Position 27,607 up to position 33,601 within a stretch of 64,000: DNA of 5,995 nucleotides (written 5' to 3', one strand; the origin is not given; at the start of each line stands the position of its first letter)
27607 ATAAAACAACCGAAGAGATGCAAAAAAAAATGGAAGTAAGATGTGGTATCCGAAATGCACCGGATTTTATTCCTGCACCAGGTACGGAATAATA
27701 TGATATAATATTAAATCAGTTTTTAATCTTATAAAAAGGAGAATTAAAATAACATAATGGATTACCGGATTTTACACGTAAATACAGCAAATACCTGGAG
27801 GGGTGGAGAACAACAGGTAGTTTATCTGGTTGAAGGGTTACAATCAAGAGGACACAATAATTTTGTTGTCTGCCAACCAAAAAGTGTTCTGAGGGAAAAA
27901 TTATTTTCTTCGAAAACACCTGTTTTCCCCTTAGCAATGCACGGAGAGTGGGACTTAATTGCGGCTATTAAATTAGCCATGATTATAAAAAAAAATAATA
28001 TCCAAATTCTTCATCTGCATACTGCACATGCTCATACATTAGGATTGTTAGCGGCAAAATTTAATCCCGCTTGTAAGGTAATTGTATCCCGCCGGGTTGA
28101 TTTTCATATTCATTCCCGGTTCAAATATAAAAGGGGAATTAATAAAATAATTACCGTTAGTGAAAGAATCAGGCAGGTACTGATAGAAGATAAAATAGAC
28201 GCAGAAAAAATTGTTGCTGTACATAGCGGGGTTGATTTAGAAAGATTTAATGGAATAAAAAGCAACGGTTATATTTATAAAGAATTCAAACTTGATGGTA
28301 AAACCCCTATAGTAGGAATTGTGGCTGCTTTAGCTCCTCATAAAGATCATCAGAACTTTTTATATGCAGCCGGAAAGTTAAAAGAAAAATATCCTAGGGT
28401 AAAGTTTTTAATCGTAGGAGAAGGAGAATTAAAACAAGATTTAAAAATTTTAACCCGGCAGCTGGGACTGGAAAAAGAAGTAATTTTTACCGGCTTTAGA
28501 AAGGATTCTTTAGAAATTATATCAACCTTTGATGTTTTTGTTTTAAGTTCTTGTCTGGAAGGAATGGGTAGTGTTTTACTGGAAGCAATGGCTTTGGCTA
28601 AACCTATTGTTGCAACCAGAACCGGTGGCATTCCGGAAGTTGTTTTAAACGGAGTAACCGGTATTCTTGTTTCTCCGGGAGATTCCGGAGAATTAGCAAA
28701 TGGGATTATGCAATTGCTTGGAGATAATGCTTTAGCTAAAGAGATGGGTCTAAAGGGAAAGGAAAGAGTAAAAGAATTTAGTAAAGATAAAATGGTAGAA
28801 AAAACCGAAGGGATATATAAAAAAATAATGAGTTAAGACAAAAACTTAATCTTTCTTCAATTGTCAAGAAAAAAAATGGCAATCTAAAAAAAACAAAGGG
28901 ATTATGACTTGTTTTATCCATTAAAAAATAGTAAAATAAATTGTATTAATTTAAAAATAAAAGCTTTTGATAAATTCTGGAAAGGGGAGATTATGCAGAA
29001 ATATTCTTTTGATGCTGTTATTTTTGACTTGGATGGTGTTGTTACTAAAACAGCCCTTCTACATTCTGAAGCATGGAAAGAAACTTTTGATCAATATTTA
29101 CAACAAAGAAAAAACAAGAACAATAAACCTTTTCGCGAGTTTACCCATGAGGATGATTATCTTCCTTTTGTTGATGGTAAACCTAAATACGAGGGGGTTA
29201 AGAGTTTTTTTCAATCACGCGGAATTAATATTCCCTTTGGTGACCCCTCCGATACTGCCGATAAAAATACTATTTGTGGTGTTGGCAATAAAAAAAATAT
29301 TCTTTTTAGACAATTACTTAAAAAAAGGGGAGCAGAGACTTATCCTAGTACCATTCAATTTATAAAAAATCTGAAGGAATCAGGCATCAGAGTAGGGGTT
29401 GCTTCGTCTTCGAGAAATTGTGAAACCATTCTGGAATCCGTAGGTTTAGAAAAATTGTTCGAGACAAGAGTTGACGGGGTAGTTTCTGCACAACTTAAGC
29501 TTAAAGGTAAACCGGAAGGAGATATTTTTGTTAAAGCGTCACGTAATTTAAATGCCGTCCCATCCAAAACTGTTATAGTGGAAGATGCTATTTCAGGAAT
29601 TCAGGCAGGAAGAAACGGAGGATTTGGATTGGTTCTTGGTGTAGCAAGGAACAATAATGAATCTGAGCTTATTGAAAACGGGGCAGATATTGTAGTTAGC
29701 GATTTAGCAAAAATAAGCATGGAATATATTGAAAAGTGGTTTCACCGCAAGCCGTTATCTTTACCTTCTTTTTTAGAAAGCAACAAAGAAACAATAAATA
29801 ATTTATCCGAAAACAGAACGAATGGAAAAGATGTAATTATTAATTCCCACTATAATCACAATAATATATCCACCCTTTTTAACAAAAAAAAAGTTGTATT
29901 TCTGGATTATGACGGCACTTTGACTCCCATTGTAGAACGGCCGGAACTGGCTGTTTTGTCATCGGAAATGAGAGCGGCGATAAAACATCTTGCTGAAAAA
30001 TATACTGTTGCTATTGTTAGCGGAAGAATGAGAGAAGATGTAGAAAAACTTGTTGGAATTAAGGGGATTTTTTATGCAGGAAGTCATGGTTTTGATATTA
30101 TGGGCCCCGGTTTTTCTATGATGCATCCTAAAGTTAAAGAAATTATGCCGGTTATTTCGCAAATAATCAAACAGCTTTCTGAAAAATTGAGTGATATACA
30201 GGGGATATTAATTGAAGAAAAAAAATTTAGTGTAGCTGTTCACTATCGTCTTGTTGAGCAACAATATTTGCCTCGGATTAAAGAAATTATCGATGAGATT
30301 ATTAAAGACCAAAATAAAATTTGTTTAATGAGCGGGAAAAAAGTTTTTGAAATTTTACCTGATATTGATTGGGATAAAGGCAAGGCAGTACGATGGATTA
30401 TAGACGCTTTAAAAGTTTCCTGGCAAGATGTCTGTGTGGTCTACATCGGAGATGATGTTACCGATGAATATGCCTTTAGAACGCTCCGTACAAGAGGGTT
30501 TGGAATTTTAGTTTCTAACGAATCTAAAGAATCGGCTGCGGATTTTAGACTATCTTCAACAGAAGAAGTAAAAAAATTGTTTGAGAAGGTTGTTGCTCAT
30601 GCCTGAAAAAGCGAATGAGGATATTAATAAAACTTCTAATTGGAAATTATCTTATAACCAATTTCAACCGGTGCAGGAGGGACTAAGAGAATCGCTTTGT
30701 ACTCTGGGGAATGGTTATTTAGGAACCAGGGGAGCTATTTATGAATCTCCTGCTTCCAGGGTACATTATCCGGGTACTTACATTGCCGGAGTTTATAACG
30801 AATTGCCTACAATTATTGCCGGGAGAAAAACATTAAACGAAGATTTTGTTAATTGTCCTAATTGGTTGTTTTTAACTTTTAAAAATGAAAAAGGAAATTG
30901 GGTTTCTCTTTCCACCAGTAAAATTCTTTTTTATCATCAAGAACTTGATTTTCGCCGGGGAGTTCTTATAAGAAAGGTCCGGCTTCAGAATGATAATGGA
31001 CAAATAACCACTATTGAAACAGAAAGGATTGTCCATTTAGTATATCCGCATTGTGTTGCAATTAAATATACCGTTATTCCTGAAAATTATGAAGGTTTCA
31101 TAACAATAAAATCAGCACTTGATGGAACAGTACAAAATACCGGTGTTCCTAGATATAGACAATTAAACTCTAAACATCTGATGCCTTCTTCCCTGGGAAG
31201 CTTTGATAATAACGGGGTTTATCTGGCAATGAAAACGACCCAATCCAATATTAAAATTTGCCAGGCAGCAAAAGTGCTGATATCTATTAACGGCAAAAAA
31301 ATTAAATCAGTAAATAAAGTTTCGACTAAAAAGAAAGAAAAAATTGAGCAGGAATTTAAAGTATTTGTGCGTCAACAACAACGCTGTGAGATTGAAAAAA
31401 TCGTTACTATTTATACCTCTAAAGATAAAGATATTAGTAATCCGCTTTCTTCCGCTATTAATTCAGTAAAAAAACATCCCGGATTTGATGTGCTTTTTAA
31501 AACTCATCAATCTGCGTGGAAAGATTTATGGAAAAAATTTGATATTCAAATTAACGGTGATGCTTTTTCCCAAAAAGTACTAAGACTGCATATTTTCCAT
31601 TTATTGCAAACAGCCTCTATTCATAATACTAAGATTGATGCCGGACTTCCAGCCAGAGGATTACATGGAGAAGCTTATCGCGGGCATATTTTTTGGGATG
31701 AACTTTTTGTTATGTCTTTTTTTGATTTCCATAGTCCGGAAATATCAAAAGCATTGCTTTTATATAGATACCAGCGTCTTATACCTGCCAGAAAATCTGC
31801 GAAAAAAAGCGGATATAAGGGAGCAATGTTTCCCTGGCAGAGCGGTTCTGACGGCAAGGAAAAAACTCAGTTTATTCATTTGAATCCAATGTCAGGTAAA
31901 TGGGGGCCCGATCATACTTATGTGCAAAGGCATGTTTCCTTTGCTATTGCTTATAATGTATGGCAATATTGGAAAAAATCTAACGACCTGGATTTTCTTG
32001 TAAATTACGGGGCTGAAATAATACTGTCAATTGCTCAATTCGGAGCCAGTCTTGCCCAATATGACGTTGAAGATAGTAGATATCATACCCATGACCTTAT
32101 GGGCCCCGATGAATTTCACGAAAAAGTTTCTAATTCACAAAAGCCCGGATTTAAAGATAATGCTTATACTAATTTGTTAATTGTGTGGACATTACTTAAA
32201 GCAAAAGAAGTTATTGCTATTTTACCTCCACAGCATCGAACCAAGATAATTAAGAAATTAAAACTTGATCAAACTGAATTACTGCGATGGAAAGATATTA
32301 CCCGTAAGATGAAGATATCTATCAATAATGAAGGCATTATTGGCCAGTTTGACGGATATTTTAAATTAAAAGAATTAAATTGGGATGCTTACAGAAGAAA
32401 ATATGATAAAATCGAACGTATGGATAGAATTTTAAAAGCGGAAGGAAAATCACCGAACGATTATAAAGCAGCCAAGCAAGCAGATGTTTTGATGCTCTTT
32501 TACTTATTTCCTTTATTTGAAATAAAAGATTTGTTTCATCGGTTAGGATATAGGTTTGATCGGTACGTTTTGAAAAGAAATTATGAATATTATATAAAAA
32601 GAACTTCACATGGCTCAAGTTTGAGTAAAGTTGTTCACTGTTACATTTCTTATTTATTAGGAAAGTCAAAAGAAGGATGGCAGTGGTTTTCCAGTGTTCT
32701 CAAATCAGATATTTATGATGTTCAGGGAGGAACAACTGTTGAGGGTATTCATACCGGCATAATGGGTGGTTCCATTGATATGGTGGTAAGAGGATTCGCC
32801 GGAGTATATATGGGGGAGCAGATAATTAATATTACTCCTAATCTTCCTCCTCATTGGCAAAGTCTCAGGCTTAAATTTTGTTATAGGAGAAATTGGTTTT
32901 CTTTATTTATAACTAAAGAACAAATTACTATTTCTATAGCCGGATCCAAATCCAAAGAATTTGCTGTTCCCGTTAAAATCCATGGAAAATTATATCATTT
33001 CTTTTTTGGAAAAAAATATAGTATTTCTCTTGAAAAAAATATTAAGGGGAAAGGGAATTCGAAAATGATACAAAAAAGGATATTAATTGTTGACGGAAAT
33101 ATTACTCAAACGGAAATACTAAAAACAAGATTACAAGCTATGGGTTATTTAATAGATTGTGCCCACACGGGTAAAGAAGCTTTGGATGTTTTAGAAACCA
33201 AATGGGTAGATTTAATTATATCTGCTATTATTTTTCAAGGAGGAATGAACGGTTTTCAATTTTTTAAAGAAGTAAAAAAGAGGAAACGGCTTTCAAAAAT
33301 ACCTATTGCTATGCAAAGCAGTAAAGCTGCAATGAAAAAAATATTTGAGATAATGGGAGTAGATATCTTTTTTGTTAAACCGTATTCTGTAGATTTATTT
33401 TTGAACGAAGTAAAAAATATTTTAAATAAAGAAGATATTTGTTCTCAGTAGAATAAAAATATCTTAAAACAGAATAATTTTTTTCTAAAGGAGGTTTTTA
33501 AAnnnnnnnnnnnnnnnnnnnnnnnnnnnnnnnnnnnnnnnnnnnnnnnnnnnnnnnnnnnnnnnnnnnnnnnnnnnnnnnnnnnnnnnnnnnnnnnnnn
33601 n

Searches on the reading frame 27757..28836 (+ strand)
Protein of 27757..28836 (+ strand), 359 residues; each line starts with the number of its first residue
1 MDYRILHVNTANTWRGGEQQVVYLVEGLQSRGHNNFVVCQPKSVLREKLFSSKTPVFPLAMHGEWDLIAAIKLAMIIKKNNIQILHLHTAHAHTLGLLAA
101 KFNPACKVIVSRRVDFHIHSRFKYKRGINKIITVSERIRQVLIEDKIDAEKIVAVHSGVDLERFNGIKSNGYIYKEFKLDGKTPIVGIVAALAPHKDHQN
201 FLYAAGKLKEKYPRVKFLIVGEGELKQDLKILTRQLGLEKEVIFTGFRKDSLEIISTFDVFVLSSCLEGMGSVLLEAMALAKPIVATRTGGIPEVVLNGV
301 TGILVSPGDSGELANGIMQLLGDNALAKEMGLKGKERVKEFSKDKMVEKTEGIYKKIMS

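Call 17: search_protein_families(library=pfam, proteins=[window:27757-28836:+], max_evalue=0.00001)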
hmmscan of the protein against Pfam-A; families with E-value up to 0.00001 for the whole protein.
window:27757-28836:+ (359 aa): 5 families
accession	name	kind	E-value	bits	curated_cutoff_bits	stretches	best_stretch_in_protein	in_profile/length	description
PF00534.26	Glycos_transf_1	-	6.5e-40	136.9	26.4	1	176-336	8-171/172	Glycosyl transferases group 1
PF13692.12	Glyco_trans_1_4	-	3.5e-35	121.8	27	1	184-323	2-142/142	Glycosyl transferases group 1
PF13439.12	Glyco_transf_4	-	4.5e-20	72.8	28.5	1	15-163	2-170/170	Glycosyltransferase Family 4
PF13477.12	Glyco_trans_4_2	-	1.2e-08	35.6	23.4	1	23-116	15-111/139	Glycosyl transferase 4-like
PF13579.12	Glyco_trans_4_4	-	4.3e-07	30.9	29.7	1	16-157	2-157/158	Glycosyl transferase 4-like domain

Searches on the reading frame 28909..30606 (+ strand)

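Call 17: search_protein_families(library=pfam, proteins=[window:28909-30606:+], max_evalue=0.00001)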
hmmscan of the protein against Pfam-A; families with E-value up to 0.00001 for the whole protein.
window:28909-30606:+ (565 aa): 4 families
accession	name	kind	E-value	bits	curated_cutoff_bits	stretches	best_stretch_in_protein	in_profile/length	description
PF02358.22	Trehalose_PPase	-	6.5e-53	179.7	27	1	331-550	1-233/235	Trehalose-phosphatase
PF00702.32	Hydrolase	-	1.9e-26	94.1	26.4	1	35-238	2-191/191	haloacid dehalogenase-like hydrolase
PF13419.12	HAD_2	-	9.4e-18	65.4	23.8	1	37-238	1-172/178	Haloacid dehalogenase-like hydrolase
PF08282.18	Hydrolase_3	-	1.3e-07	32.1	20.9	0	330-383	1-50/255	haloacid dehalogenase-like hydrolase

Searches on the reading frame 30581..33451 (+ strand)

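Call 17: search_protein_families(library=pfam, proteins=[window:30581-33451:+], max_evalue=0.00001)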
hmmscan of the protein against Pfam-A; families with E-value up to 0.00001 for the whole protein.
window:30581-33451:+ (956 aa): 4 families
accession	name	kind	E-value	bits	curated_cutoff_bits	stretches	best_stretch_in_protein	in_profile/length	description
PF03632.21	Glyco_hydro_65m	-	3.1e-117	392.1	27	1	335-732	1-370/371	Glycosyl hydrolase family 65 central catalytic domain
PF03636.21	Glyco_hydro_65N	-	3.7e-67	226.9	26.6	1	25-281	2-233/233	Glycosyl hydrolase family 65, N-terminal domain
PF00072.30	Response_reg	-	2.9e-12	47.2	30.2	1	834-942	1-108/111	Response regulator receiver domain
PF03633.20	Glyco_hydro_65C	-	1.1e-09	38.3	22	1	748-805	7-60/62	Glycosyl hydrolase family 65, C-terminal domain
